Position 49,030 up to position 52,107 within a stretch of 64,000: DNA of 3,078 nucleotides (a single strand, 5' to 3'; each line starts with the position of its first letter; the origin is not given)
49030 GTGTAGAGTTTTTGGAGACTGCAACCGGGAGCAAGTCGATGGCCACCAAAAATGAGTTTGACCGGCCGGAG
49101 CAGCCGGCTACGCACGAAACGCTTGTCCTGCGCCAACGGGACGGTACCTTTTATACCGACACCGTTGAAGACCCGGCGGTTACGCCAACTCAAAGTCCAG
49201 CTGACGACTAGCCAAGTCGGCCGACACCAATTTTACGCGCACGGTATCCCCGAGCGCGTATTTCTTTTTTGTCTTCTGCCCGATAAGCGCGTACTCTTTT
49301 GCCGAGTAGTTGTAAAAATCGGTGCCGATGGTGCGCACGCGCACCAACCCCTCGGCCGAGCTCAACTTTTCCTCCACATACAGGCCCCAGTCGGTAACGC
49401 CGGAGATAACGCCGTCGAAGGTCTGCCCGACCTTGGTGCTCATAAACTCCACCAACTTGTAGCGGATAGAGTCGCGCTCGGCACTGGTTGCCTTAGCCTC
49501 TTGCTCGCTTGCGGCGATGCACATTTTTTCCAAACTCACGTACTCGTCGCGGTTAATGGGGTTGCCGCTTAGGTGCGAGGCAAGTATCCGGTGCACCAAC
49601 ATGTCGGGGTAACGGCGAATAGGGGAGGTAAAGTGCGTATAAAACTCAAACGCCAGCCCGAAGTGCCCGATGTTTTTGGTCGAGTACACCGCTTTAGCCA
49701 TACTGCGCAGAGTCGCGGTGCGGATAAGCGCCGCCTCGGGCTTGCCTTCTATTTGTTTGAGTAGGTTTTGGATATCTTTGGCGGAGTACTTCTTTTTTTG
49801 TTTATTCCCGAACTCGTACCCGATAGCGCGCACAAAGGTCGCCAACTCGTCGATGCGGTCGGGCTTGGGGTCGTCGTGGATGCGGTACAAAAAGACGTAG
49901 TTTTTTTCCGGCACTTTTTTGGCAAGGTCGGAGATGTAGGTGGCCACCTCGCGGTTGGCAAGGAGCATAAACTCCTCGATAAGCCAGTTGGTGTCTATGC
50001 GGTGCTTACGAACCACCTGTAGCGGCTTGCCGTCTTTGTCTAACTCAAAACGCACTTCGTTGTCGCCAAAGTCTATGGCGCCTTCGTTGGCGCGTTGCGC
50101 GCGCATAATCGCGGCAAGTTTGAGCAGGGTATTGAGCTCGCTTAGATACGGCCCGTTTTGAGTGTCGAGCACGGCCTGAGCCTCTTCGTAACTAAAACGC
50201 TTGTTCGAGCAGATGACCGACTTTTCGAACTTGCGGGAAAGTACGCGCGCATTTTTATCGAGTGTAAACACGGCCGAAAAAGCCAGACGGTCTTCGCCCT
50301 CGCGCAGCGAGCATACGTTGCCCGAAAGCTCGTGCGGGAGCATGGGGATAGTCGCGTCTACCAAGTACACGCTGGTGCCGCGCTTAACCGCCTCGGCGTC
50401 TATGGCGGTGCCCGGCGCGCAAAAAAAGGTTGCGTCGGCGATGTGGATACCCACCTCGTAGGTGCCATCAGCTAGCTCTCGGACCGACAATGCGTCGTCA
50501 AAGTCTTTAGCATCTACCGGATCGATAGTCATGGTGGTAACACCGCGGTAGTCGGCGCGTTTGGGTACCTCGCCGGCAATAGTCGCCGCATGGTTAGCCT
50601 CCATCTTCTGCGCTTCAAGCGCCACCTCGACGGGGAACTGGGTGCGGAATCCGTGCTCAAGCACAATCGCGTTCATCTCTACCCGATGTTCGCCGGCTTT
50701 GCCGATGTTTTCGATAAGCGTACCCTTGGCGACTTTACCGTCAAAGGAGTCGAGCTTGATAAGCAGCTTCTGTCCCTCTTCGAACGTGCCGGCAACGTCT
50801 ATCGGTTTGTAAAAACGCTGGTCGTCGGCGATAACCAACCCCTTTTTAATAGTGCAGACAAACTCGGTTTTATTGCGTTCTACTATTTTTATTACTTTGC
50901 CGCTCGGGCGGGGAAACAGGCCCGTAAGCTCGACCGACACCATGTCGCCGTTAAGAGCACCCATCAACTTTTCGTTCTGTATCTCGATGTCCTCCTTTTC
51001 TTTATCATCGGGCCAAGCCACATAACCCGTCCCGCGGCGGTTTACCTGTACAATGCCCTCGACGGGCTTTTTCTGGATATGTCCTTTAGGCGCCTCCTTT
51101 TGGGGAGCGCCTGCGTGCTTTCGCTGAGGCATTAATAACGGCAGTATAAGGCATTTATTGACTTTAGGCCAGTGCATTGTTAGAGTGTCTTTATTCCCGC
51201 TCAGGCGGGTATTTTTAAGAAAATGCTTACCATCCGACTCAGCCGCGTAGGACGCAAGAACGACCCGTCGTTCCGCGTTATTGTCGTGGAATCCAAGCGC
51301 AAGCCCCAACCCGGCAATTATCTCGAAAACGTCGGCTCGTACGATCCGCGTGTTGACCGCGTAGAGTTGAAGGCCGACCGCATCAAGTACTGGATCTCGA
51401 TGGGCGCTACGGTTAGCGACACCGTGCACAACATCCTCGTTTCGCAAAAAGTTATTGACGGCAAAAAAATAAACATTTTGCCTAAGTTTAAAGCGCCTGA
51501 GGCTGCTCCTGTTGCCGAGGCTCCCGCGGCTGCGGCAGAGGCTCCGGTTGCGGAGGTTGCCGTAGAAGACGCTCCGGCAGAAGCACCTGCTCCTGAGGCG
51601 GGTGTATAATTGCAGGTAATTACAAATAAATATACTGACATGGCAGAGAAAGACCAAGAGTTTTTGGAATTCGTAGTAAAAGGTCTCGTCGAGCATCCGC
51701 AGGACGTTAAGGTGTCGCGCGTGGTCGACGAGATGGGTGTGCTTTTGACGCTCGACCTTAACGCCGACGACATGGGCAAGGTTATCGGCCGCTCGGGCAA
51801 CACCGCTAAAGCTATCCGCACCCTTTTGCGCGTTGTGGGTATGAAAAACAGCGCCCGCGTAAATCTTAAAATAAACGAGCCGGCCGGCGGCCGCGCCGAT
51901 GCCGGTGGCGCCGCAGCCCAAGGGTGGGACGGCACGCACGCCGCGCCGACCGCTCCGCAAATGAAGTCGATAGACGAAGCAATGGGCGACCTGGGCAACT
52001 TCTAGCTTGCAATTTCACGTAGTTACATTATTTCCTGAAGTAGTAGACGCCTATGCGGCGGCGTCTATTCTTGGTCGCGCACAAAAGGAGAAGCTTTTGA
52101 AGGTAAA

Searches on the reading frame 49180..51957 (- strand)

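Call 51: search_protein_families(library=pfam, proteins=[window:49180-51957:-], max_evalue=0.001)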
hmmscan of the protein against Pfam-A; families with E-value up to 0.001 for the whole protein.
window:49180-51957:- (925 aa): 6 families
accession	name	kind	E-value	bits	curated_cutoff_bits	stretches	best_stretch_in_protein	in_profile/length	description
PF00773.25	RNB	-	8.3e-104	347.8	29.3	1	467-797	1-325/326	RNB domain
PF17876.7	CSD2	-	1e-16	61.2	26.2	2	375-442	2-74/74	Cold shock domain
PF18614.7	RNase_II_C_S1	-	1.3e-06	28.6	26.6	1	890-925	23-59/59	RNase II-type exonuclease C-terminal S1 domain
PF08206.17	OB_RNB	-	2.1e-06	27.7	24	1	301-348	1-45/58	Ribonuclease B OB domain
PF00575.29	S1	-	4.6e-05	24.2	22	1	842-922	3-71/74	S1 RNA binding domain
PF17849.7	OB_Dis3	-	0.00043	20.7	22.8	0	396-436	35-77/77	Dis3-like cold-shock domain 2 (CSD2)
